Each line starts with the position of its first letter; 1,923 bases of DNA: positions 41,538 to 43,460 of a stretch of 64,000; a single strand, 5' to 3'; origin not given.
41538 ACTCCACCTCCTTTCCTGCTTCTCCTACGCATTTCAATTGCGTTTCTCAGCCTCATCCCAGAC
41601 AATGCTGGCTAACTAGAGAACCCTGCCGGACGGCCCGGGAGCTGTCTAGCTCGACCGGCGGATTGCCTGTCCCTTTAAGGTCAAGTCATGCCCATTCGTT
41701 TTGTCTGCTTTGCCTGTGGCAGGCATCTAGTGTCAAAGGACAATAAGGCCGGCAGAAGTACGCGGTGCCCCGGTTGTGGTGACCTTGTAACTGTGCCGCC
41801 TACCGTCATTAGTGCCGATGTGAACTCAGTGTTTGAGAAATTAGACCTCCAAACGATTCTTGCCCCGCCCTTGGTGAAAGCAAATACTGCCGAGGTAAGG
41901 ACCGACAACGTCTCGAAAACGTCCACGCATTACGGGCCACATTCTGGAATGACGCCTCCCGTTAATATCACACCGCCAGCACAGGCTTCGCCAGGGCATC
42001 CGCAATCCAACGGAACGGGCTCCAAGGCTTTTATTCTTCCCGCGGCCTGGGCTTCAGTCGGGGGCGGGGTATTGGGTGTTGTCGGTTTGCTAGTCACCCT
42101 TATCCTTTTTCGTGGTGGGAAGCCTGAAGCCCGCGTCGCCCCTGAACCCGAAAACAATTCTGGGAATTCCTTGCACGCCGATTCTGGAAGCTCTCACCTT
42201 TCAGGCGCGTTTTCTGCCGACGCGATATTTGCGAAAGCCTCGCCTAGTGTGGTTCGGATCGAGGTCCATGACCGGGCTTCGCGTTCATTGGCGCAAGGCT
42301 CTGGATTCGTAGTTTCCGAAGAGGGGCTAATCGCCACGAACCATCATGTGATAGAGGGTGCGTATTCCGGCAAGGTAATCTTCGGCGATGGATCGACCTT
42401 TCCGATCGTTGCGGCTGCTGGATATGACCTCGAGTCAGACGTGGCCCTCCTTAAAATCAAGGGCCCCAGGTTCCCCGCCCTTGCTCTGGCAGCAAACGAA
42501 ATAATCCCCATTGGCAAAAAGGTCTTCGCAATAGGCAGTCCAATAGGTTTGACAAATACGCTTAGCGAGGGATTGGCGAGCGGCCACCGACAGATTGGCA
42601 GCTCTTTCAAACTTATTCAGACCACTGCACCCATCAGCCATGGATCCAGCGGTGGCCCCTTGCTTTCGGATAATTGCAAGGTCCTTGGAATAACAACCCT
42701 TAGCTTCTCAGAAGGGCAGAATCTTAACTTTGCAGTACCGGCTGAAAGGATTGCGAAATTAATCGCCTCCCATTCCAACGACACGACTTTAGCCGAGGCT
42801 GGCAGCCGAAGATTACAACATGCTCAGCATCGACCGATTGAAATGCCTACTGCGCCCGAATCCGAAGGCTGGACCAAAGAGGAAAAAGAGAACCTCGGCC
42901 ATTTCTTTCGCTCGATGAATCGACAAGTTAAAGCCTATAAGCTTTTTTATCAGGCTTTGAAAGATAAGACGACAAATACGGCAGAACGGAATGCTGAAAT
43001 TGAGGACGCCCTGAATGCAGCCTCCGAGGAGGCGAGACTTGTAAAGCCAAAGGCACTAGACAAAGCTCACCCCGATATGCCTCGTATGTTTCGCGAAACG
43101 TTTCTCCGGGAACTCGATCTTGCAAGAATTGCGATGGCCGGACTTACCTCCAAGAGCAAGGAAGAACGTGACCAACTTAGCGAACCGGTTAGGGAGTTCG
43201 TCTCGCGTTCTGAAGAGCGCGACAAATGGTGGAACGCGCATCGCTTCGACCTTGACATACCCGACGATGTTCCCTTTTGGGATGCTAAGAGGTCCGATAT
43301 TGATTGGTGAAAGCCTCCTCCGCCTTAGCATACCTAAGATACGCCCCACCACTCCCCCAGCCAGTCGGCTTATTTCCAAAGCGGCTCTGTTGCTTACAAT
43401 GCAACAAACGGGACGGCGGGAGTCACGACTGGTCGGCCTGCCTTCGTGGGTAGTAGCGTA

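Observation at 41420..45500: AT-rich accessory islet: Zn-ribbon/TM/trypsin protease + wHTH protein + HEPN-motif protein, bracketed by two similar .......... hairpins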

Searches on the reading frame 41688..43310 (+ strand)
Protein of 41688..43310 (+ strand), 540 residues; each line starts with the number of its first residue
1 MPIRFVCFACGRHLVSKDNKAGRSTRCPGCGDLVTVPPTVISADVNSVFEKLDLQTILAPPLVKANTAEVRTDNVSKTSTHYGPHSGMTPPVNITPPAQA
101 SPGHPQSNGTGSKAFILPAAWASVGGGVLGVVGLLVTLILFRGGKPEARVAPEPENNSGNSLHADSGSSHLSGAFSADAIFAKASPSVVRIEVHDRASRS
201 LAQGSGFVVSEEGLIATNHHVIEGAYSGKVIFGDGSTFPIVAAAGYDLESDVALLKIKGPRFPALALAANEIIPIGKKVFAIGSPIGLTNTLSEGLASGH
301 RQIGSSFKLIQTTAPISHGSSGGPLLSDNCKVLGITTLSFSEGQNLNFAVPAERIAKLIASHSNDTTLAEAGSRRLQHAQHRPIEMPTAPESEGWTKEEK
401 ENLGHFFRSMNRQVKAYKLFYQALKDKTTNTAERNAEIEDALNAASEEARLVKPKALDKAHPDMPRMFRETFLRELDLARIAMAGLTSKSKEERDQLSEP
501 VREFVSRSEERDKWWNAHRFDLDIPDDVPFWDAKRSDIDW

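Call 6: search_protein_families(library=pfam, proteins=[window:41688-43310:+], max_evalue=1)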
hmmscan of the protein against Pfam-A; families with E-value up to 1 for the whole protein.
window:41688-43310:+ (540 aa): 8 families
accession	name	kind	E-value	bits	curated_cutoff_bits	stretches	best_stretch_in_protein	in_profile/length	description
PF13365.12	Trypsin_2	-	9.4e-26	91.7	27.6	1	204-335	1-144/144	Trypsin-like peptidase domain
PF00089.32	Trypsin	-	6.1e-10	39.7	20.6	1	203-359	26-220/220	Trypsin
PF10459.15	Peptidase_S46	-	0.011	14.9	22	1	201-222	46-67/698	Peptidase S46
PF12773.13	DZR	-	0.13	12.9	27.3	1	6-35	14-35/45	Double zinc ribbon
PF02907.21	Peptidase_S29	-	0.19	11.9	25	1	310-341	97-130/149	Hepatitis C virus NS3 protease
PF09082.15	DUF1922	-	0.29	11.8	30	1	5-36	5-32/56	Domain of unknown function (DUF1922)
PF02862.22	DDHD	-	0.4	11.2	28.3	0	278-297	7-26/258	DDHD domain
PF23547.1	Zn_ribbon_FGT1_1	-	0.96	9.5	27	1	26-40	4-18/35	FORGETTER1 first zinc ribbon domain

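Call 7: search_protein_families(library=padloc, proteins=[window:41688-43310:+], max_evalue=1)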
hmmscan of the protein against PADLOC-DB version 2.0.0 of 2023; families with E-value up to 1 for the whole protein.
window:41688-43310:+ (540 aa): 4 families
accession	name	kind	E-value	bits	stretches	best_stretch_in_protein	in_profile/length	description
PDLC02960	RT-Protease_XI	-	1.5e-14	51.8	1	188-360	338-505/506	single gene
PDLC02959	RT-Protease_XI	-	2.8e-14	50.9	1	192-360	344-509/510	single gene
PDLC05022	PDC-S45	-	0.00067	16.7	1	181-232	17-74/293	-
PDLC04593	PDC-M35A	-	0.0016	16.3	1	199-232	18-51/216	-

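Call 21: find_homologous_proteins(query=window:41688-43310:+, max_evalue=0.00001)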
Query window:41688-43310:+ (540 aa): 4759 proteins with E <= 0.00001 among 8000 candidates; the best 120 are listed.
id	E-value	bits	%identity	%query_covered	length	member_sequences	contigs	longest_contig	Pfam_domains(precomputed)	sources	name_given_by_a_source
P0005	0.0e+0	1011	100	84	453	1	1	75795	PF13365.13,PF00089.33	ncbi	ncbi:MAG: S1C family serine protease [Gemmataceae bacterium]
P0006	5.9e-76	275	40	70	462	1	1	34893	PF13365.13,PF00089.33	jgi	jgi:hypothetical protein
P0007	1.2e-72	264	40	76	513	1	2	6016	PF13365.13,PF10459.16,PF00089.33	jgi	jgi:Trypsin-like peptidase domain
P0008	2.1e-71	260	35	100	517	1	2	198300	PF13365.13,PF00089.33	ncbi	-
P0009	1.9e-70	256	45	56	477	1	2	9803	PF13365.13,PF10459.16,PF00089.33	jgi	jgi:Trypsin-like peptidase domain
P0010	3.8e-69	252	41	71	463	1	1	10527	PF13365.13,PF10459.16,PF00089.33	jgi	jgi:hypothetical protein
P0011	5.6e-64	235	40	66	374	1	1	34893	PF13365.13,PF00089.33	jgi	jgi:hypothetical protein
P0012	1.3e-62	231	53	43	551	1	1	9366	PF13365.13,PF00089.33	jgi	jgi:S1-C subfamily serine protease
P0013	2.6e-61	226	33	98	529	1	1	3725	PF13365.13,PF00089.33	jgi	jgi:S1-C subfamily serine protease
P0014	9.5e-60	221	53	39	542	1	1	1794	PF14559.13,PF13365.13,PF13414.13,PF00515.35,PF13432.13,PF13428.13,PF13181.13,PF07719.24,PF13174.13,PF00089.33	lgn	-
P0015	3.6e-57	213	51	39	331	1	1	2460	PF13365.13,PF00089.33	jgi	jgi:S1-C subfamily serine protease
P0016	2.6e-56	210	52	38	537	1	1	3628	PF13431.13,PF13365.13,PF23914.2,PF13414.13,PF13176.13,PF13428.13,PF14559.13,PF24575.2,PF13371.13,PF00515.35,PF10459.16,PF12895.14,PF13424.13,PF21033.5,PF13432.13,PF13181.13,PF07719.24,PF13174.13,PF00089.33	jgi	jgi:tetratricopeptide (TPR) repeat protein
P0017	4.4e-54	202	44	46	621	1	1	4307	PF13431.13,PF13365.13,PF23914.2,PF13414.13,PF13176.13,PF13428.13,PF14559.13,PF24575.2,PF13371.13,PF00515.35,PF12895.14,PF13424.13,PF21033.5,PF13432.13,PF13181.13,PF07719.24,PF13174.13,PF00089.33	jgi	jgi:tetratricopeptide (TPR) repeat protein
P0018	1.1e-53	201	50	41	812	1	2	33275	PF25063.1,PF13431.13,PF13365.13,PF23914.2,PF04355.19,PF13414.13,PF13176.13,PF13428.13,PF25064.2,PF14559.13,PF13371.13,PF00515.35,PF12895.14,PF13424.13,PF21033.5,PF13432.13,PF13429.13,PF13181.13,PF07719.24,PF13174.13,PF00089.33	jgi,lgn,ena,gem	-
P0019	2.2e-53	200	51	39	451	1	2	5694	PF13365.13,PF13414.13,PF00515.35,PF13432.13,PF13181.13,PF07719.24,PF00089.33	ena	-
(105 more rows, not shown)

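Call 61: find_encoding_contigs(protein=P0008, flank=6000, max_places=3)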
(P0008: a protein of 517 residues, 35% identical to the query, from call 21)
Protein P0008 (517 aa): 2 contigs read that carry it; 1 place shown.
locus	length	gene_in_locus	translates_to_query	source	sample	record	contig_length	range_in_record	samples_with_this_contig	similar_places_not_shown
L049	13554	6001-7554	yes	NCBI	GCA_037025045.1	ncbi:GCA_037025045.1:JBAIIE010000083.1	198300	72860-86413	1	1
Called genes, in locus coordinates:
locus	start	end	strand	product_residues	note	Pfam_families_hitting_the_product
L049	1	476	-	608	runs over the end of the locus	PF01594:AI-2E_transport, PF02310:B12-binding (faint)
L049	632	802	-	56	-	PF07043:DUF1328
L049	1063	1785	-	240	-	-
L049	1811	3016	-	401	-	PF07642:BBP2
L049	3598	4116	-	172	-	PF04098:Rad52_Rad22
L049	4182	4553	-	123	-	-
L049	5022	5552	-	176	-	-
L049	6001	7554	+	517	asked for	PF00089:Trypsin, PF13365:Trypsin_2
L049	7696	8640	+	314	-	-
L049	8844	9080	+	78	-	PF12728:HTH_17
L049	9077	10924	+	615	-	-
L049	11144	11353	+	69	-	PF01381:HTH_3 (weak), PF13443:HTH_26 (weak)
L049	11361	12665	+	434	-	-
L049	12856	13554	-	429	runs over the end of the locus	PF00079:Serpin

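Call 62: find_encoding_contigs(protein=P0006, flank=6000, max_places=2)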
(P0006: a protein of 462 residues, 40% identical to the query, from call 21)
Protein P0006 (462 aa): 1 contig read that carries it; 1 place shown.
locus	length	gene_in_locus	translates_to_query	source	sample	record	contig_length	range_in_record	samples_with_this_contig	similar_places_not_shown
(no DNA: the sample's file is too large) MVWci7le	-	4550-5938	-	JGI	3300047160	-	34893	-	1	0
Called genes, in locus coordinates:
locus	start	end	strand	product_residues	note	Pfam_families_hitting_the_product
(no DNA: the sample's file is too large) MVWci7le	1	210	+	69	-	?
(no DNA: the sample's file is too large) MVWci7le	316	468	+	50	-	-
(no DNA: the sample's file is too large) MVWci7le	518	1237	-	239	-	PF01904:DUF72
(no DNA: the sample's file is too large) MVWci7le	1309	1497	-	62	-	-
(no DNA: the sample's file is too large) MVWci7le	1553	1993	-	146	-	-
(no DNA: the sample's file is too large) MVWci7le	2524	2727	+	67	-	-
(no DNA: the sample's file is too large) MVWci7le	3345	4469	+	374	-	PF00089:Trypsin, PF13365:Trypsin_2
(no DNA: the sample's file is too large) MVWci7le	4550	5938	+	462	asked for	PF00089:Trypsin, PF13365:Trypsin_2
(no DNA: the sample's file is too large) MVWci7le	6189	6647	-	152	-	-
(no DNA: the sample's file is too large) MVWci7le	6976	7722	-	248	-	PF01738:DLH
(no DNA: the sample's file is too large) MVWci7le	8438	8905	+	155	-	PF04542:Sigma70_r2 (weak), PF08281:Sigma70_r4_2, PF04545:Sigma70_r4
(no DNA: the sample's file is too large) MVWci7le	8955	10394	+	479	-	-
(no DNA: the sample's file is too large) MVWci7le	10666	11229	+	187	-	-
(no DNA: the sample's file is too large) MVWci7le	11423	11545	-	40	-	-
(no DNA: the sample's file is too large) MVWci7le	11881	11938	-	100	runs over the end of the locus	-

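Call 63: find_encoding_contigs(protein=P0010, flank=6000, max_places=2)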
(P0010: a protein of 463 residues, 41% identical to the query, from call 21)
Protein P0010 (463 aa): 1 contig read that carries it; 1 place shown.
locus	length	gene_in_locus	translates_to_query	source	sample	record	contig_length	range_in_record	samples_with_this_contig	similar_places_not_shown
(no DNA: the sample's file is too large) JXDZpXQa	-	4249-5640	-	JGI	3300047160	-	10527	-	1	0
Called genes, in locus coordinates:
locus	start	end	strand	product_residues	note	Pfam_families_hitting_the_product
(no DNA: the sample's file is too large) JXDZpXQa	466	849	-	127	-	PF20213:DUF6573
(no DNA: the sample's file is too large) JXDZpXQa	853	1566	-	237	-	PF17338:GP88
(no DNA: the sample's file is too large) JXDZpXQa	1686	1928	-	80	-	-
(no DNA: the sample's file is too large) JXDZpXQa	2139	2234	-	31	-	-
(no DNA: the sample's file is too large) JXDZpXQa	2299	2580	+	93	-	-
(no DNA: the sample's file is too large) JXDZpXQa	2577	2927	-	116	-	-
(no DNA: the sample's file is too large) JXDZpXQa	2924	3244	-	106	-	-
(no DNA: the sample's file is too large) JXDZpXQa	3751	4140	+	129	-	-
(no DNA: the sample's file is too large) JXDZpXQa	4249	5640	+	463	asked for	PF00089:Trypsin, PF10459:Peptidase_S46 (faint), PF13365:Trypsin_2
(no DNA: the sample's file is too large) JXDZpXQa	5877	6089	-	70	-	-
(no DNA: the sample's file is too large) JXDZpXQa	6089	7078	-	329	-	-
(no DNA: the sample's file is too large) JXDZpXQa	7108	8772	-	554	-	PF13148:DUF3987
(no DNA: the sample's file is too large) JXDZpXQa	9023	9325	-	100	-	PF12728:HTH_17 (weak)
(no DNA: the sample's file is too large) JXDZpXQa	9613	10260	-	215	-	-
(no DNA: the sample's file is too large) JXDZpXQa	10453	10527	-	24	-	?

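Call 64: find_encoding_contigs(protein=P0013, flank=6000, max_places=2)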
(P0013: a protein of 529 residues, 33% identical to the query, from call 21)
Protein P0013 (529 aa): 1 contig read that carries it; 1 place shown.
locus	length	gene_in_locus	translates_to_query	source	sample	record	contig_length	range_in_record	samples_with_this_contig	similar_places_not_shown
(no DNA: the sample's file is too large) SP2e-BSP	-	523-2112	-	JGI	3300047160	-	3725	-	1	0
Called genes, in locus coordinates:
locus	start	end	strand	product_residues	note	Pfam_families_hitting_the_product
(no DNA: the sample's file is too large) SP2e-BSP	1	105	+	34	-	?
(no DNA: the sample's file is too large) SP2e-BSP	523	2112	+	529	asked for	PF00089:Trypsin, PF13365:Trypsin_2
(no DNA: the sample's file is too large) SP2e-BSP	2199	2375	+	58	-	-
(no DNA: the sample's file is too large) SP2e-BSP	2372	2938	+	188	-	-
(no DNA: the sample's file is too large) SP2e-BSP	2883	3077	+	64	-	-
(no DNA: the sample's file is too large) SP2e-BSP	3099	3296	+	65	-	-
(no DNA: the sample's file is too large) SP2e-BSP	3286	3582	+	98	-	PF12728:HTH_17 (weak)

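Call 66: search_protein_families(library=pfam, proteins=[L049:7696-8640:+, L049:9077-10924:+, L049:11361-12665:+, L049:5022-5552:-], max_evalue=1)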
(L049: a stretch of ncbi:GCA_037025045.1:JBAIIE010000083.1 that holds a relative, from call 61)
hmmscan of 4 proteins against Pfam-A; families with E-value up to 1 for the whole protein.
L049:7696-8640:+ (314 aa): 0 families

L049:9077-10924:+ (615 aa): 2 families
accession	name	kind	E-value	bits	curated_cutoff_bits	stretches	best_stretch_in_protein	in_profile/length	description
PF07728.20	AAA_5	-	0.026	15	22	1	270-292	2-24/139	AAA domain (dynein-related subfamily)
PF13191.12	AAA_16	-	0.062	14.2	32.6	1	259-294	17-51/167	AAA ATPase domain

L049:11361-12665:+ (434 aa): 3 families
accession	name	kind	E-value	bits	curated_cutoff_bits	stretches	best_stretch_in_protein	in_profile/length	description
PF13102.12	Phage_int_SAM_5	-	0.058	14.2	22.3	1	99-181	9-93/98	Phage integrase SAM-like domain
PF22022.2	Phage_int_M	-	0.082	13.6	27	1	103-182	13-91/96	Phage integrase central domain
PF02899.23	Phage_int_SAM_1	-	0.085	13.6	22.3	1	105-174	13-83/83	Phage integrase, N-terminal SAM-like domain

L049:5022-5552:- (176 aa): 2 families
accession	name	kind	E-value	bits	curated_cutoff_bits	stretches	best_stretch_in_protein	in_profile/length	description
PF12802.13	MarR_2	-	0.034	14.8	27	1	8-61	3-52/61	MarR family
PF13463.12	HTH_27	-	0.14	12.9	22.2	1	41-82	30-68/68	Winged helix DNA-binding domain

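Call 74: search_solved_structures(query=window:41688-43310:+, max_evalue=0.00001)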
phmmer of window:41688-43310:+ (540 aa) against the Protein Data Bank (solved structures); distinct sequences matched with E-value up to 0.00001: 100 (the best 60 are shown).
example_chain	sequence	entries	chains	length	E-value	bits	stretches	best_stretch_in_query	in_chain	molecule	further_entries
3nwu_A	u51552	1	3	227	2.4e-28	102.6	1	174-366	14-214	Serine protease HTRA1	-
6z0e_A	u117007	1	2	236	3.5e-28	102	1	163-362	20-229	Serine protease HTRA1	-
8sdm_A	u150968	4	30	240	4.4e-28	101.7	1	163-363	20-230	Serine protease HTRA1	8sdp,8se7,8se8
3tjo_A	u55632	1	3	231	6.9e-28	101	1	163-361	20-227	Serine protease HTRA1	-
3tjn_A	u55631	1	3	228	7.2e-28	101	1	163-360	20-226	Serine protease HTRA1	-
3nzi_A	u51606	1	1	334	7.9e-28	100.8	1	175-365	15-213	Serine protease HTRA1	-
7sjo_A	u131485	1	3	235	9e-28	100.7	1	172-363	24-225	Serine protease HTRA1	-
6z0x_A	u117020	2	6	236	1.8e-27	99.6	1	172-362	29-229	Serine protease HTRA1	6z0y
3num_A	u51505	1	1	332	2.1e-27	99.4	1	175-365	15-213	Serine protease HTRA1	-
7sjn_A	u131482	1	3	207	2.1e-27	99.4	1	175-360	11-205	Serine protease HTRA1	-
3qo6_A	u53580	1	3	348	1.3e-24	90.2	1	202-358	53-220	Protease Do-like 1, chloroplastic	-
1l1j_A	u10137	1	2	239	8.4e-24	87.6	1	202-359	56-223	heat shock protease HtrA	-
5m3o_A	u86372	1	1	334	1.1e-23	87.2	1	175-374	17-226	Serine protease HTRA2, mitochondrial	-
5tny_A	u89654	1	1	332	1.1e-23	87.1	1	175-374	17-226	Serine protease HTRA2, mitochondrial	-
5m3n_A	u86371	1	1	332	1.1e-23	87.1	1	175-374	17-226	Serine protease HTRA2, mitochondrial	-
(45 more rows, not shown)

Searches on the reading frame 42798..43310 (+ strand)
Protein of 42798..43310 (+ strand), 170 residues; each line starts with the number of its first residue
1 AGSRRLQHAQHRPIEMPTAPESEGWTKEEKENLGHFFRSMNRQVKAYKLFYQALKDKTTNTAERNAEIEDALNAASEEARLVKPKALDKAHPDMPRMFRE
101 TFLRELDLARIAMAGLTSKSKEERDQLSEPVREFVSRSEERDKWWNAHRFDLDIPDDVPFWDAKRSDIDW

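Call 66: search_protein_families(library=pfam, proteins=[window:42798-43310:+], max_evalue=1)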
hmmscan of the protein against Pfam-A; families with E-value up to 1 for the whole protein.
window:42798-43310:+ (170 aa): 1 family
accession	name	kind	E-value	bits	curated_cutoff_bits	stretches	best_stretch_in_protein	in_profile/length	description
PF17675.6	APG6_N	-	0.87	10.5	45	1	32-82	13-66/132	Apg6 coiled-coil region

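Call 92: find_related_loci(query=A8, collection=viral_contigs, flank=8000)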
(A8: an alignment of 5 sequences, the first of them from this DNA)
Query A8 (156 aa) in viral_contigs; peptide patterns used: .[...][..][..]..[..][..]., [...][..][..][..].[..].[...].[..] (x = any residue, [..] = any of these).
78 stretches matched a pattern, but none encodes a relative of the query by tblastn (E <= 1e-3).
